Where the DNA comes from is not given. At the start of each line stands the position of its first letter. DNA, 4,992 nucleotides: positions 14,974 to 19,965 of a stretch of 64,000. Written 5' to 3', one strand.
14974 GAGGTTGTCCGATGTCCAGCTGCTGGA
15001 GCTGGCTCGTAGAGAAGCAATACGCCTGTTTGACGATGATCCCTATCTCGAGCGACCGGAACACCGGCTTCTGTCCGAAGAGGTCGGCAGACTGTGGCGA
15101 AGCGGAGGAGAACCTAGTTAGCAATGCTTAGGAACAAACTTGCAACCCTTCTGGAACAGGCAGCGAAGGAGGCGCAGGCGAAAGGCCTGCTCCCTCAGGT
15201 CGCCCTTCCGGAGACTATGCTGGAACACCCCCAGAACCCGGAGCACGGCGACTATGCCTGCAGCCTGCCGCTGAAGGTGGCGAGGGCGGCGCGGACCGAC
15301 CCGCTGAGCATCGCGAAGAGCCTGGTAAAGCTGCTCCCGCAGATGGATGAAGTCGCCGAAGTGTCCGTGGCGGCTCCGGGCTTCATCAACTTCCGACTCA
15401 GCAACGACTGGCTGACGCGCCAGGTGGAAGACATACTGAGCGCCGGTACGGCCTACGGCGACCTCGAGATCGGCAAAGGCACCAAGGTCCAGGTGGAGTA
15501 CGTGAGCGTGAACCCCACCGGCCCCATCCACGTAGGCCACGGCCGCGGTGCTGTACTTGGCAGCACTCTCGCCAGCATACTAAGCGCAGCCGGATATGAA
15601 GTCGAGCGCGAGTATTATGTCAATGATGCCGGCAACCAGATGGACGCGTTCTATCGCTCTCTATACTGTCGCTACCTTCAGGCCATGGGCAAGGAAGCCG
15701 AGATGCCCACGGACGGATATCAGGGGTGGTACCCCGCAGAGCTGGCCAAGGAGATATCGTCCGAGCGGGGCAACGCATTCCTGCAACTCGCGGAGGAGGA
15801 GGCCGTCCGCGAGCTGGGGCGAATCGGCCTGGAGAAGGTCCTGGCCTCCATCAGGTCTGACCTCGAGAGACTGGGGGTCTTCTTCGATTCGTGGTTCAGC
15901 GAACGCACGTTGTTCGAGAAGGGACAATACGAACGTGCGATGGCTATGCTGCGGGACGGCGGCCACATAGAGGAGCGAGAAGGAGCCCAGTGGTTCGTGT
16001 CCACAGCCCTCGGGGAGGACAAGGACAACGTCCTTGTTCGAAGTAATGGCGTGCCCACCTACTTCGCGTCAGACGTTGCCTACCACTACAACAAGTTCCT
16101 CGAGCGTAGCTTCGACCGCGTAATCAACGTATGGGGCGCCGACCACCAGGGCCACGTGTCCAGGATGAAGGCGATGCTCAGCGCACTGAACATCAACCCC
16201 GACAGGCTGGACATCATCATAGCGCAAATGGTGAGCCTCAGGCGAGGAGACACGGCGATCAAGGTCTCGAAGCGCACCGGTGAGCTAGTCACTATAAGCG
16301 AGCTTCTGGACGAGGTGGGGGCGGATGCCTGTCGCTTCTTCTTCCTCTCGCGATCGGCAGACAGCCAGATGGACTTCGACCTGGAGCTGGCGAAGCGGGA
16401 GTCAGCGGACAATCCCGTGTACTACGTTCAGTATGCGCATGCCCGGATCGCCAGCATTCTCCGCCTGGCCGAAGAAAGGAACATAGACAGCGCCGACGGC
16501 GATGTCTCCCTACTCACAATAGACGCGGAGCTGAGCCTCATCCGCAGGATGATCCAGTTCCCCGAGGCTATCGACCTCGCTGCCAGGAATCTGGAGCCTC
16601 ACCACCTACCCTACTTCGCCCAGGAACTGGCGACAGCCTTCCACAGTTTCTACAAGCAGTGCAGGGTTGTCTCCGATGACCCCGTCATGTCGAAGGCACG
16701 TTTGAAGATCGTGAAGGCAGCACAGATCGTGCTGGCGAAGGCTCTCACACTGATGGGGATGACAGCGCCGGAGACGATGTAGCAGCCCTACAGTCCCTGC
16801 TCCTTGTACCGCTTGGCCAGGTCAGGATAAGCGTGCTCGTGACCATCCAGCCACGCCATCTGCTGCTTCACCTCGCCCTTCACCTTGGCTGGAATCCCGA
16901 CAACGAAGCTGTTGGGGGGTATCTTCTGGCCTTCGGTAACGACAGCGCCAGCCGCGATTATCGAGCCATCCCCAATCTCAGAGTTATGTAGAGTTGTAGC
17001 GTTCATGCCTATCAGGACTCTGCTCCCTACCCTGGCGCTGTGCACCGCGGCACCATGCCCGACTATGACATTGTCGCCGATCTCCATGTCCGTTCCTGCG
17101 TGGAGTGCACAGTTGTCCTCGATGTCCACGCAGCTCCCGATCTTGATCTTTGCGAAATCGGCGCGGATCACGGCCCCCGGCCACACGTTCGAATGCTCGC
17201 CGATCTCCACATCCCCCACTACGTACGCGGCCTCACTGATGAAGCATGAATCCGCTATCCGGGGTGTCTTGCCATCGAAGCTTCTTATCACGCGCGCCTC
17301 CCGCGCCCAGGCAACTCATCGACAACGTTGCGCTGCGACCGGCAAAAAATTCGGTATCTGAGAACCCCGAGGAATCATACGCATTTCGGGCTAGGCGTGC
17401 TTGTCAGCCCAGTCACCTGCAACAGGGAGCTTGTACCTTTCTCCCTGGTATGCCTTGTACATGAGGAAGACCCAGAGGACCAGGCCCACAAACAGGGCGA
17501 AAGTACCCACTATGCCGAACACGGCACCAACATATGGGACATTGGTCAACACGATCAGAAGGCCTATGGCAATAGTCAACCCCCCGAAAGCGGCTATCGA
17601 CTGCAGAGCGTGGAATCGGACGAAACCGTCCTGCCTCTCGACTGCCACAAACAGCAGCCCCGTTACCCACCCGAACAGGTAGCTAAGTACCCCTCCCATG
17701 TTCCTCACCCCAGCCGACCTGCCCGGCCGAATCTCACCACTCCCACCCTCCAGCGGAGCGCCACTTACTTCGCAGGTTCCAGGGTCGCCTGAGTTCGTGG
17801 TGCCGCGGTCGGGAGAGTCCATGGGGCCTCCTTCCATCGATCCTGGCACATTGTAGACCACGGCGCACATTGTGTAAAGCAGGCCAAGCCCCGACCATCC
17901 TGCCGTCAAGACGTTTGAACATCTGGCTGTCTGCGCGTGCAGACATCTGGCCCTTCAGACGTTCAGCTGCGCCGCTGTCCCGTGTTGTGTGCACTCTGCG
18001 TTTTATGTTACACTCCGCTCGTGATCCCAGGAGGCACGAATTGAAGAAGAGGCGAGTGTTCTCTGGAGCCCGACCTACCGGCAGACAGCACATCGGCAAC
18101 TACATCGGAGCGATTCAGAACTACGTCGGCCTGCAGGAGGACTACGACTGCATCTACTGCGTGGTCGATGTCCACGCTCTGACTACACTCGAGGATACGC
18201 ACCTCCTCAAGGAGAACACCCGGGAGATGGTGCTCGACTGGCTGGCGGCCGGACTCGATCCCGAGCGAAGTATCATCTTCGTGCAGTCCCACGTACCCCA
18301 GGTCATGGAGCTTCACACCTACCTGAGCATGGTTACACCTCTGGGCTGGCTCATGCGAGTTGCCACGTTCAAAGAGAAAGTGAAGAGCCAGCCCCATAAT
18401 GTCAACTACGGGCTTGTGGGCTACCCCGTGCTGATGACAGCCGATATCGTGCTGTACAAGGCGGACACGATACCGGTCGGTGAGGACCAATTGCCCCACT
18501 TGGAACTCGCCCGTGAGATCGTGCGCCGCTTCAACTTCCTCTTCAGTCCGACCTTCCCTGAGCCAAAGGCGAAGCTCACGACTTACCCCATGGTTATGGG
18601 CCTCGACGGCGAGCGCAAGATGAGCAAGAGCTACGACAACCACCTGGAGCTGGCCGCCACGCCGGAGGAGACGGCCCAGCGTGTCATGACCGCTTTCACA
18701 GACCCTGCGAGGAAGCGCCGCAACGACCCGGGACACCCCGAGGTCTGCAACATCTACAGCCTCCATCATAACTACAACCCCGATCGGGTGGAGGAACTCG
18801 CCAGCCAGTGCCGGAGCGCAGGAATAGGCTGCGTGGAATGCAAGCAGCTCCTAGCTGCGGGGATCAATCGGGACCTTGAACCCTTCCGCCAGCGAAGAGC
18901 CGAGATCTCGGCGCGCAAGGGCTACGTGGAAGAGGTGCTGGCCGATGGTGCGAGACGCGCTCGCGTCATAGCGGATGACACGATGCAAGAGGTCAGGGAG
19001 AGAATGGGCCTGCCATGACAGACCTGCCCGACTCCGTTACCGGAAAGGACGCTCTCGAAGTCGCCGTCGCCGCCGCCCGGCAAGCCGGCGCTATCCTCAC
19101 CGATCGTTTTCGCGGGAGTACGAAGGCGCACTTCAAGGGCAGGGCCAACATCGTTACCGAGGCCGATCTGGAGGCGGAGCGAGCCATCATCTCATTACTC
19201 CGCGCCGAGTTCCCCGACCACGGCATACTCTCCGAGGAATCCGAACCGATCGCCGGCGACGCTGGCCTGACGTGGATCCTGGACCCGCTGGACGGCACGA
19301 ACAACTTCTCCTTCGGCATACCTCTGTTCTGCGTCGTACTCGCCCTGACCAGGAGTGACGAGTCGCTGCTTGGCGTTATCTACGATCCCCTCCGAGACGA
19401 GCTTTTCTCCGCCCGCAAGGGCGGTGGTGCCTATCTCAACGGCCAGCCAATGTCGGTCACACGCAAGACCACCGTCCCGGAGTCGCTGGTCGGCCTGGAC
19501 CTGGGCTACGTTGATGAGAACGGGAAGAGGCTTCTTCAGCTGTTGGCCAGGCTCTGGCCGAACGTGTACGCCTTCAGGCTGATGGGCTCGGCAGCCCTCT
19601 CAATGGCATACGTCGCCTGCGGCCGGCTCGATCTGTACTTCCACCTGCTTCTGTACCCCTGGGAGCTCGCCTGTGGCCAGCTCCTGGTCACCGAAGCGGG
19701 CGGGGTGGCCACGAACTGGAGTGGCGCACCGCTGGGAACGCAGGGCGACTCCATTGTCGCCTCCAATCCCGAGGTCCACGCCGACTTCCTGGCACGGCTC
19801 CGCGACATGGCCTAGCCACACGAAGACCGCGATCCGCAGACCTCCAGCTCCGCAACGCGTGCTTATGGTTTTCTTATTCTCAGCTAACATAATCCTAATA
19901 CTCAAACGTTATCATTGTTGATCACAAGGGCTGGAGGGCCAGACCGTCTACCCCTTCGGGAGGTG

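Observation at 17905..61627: Dispersed family of 8-bp-phased intergenic repeats (unit about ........; core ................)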

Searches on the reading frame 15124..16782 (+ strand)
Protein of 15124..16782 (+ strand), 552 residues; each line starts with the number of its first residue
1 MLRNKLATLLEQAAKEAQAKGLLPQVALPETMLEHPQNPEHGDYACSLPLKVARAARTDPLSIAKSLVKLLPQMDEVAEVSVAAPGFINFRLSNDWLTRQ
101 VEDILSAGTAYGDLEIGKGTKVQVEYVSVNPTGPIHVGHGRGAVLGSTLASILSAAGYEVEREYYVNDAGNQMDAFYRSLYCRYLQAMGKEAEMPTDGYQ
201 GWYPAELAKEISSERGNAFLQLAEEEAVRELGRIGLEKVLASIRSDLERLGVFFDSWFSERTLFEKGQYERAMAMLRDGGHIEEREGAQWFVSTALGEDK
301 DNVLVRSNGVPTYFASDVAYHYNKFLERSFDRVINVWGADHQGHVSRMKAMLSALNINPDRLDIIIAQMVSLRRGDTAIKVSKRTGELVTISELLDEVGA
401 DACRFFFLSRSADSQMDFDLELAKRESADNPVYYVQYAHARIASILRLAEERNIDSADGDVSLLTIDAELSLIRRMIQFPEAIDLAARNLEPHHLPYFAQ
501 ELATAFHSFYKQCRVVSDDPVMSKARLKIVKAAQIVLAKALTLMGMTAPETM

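Call 24: find_related_loci(query=window:15124-16782:+, collection=genome_contigs, flank=10000)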
Query window:15124-16782:+ (552 aa) in genome_contigs; peptide patterns used: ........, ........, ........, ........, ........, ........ (x = any residue, [..] = any of these).
599 stretches matched a pattern (row limit reached: there are more); 573 encode a relative of the query (tblastn E <= 1e-3); the best 80 are kept; 80 distinct loci.
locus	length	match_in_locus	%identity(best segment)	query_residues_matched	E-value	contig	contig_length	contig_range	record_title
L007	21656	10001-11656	80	1-552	0e+0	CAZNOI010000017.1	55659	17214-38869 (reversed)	MAG TPA_asm: uncultured Dehalococcoidia bacterium isolate binchicken_co17_467 genome assembly, contig: NODE_1772_length_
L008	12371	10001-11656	77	1-552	0e+0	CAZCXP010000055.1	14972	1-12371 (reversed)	MAG TPA_asm: uncultured Dehalococcoidia bacterium isolate binchicken_co89_461 genome assembly, contig: NODE_7431_length_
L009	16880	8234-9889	75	1-552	0e+0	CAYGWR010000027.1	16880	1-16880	MAG TPA_asm: uncultured Dehalococcoidia bacterium isolate ERP119294_co1_277 genome assembly, contig: NODE_4309_length_16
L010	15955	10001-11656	75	1-552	0e+0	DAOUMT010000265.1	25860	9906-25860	MAG TPA_asm: Dehalococcoidia bacterium isolate W92_261 k127_103667, whole genome shotgun sequence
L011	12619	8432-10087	73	1-552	0e+0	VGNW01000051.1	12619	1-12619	MAG: Chloroflexi bacterium isolate M_DeepCast_200m_m2_194 M_DeepCast_200m_m2_194_Ga0194113_10008482, whole genome shotgu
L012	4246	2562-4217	73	1-552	0e+0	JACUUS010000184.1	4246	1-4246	MAG: Dehalococcoidia bacterium isolate Kmv37 NODE_9613_length_4246_cov_7.398712, whole genome shotgun sequence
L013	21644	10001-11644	73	1-552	0e+0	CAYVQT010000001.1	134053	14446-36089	MAG TPA_asm: uncultured Dehalococcoidia bacterium isolate binchicken_co334_130 genome assembly, contig: NODE_135_length_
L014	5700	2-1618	72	14-552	0e+0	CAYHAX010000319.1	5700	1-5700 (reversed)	MAG TPA_asm: uncultured Dehalococcoidia bacterium isolate ERP119294_co2_375 genome assembly, contig: k141_4677880, whole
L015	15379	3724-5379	67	1-552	0e+0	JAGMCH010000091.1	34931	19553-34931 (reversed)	MAG: Dehalococcoidales bacterium isolate RS_16_7 ZL425.bin.7.fa_91, whole genome shotgun sequence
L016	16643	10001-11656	65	1-552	0e+0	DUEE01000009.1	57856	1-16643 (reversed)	MAG TPA_asm: Dehalococcoidia bacterium isolate A509 Contig9, whole genome shotgun sequence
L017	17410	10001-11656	66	1-552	0e+0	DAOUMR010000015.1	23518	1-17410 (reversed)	MAG TPA_asm: Dehalococcoidales bacterium isolate W73_240 k137_1454986, whole genome shotgun sequence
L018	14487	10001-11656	66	1-552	0e+0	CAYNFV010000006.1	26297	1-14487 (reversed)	MAG TPA_asm: uncultured Dehalococcoidales bacterium isolate binchicken_co89_434 genome assembly, contig: NODE_2904_lengt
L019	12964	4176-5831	66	1-552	0e+0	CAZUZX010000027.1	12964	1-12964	MAG TPA_asm: uncultured Dehalococcoidia bacterium isolate binchicken_co383_164 genome assembly, contig: NODE_1561_length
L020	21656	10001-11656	67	1-552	0e+0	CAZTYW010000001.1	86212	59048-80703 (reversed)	MAG TPA_asm: uncultured Dehalococcoidia bacterium isolate SRP239594_co1_177 genome assembly, contig: NODE_19_length_8621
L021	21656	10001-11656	65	1-552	0e+0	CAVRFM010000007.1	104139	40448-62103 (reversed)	MAG: uncultured Chloroflexia bacterium isolate MFD04492.bin.1.138 genome assembly, contig: contig_30387, whole genome sh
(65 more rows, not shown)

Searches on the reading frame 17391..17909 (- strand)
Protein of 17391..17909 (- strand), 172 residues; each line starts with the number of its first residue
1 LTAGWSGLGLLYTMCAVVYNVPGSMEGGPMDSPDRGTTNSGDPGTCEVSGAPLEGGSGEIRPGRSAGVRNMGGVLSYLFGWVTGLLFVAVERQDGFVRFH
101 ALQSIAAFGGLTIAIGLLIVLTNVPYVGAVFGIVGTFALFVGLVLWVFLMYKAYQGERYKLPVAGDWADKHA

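Call 45: search_protein_families(library=pfam, proteins=[window:17391-17909:-], max_evalue=0.001)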
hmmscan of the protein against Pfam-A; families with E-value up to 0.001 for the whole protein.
window:17391-17909:- (172 aa): 1 family
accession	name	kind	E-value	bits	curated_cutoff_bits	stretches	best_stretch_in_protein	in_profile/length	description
PF09685.15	DUF4870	-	2.5e-05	24.6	25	1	74-164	16-103/107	Domain of unknown function (DUF4870)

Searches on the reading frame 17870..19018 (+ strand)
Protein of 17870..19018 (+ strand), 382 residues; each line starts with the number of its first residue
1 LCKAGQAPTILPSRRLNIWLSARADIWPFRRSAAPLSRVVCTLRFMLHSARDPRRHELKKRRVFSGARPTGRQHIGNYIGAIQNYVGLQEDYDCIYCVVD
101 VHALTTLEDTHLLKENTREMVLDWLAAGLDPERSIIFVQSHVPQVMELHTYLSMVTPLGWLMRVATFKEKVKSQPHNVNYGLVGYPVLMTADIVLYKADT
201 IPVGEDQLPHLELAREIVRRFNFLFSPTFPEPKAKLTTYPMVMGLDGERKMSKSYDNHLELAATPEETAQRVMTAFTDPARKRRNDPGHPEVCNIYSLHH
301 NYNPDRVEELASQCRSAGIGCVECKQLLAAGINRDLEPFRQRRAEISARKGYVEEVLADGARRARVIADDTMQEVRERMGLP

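Call 45: search_protein_families(library=pfam, proteins=[window:17870-19018:+], max_evalue=0.001)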
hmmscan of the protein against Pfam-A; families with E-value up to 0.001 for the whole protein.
window:17870-19018:+ (382 aa): 1 family
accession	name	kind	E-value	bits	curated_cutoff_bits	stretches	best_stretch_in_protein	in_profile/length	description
PF00579.31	tRNA-synt_1b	-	2.3e-65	221.3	21.1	1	60-334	5-289/292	tRNA synthetases class I (W and Y)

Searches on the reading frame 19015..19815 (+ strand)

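Call 45: search_protein_families(library=pfam, proteins=[window:19015-19815:+], max_evalue=0.001)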
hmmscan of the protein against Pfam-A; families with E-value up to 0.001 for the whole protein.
window:19015-19815:+ (266 aa): 1 family
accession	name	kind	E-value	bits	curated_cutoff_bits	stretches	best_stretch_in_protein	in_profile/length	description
PF00459.30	Inositol_P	-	2.7e-59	201.3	27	1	14-262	6-265/271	Inositol monophosphatase family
